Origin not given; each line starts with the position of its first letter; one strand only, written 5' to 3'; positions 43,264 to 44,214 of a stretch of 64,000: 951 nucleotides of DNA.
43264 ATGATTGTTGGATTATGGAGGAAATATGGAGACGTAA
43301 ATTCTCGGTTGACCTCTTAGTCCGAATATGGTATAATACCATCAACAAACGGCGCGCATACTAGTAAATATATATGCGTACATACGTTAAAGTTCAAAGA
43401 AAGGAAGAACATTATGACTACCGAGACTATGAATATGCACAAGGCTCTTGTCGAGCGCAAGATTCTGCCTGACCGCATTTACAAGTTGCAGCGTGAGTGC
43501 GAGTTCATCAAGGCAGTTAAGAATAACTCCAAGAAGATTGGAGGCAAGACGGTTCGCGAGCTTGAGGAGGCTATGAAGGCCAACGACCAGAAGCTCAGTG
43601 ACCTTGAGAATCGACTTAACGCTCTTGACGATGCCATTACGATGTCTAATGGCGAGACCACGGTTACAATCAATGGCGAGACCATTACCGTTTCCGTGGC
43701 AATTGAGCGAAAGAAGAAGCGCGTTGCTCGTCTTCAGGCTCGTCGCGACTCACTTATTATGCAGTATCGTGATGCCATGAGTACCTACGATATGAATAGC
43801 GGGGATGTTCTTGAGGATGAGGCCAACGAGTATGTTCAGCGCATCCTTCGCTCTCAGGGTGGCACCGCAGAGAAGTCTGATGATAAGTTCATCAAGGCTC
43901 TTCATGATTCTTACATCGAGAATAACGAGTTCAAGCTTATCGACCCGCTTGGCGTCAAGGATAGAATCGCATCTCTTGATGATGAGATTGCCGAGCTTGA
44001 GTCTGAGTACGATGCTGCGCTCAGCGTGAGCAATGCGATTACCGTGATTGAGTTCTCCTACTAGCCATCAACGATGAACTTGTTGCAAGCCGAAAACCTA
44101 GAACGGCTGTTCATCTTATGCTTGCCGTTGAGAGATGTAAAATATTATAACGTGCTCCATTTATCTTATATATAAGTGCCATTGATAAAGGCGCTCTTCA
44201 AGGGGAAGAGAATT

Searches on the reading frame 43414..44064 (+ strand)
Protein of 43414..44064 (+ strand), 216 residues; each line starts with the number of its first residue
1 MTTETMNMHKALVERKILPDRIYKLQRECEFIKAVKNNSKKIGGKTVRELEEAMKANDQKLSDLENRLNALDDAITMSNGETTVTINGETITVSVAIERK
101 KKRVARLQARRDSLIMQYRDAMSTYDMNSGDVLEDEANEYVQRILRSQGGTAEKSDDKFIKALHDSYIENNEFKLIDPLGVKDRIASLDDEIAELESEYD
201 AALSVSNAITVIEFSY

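Call 14: search_protein_families(library=pfam, proteins=[window:43414-44064:+])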
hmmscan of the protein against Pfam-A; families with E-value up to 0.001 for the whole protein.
window:43414-44064:+ (216 aa): 1 family
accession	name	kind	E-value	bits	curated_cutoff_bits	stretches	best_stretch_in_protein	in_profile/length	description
PF23991.1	DUF7310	-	0.0006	20.7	40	0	181-201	35-55/83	Coiled-coil region of unknown function (DUF7310)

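Call 29: find_related_loci(query=window:43414-44064:+, collection=viral_contigs, flank=10000)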
Query window:43414-44064:+ (216 aa) in viral_contigs; peptide patterns used: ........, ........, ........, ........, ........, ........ (x = any residue, [..] = any of these).
40 stretches matched a pattern, but none encodes a relative of the query by tblastn (E <= 1e-3).

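Call 103: search_protein_families(library=phrogs, proteins=[window:43414-44064:+])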
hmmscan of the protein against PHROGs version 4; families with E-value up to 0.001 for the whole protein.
window:43414-44064:+ (216 aa): 1 family
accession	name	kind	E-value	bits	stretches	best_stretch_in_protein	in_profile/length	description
phrog_1491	-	tail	3.5e-40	139.1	1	3-214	2-209/211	tail fiber protein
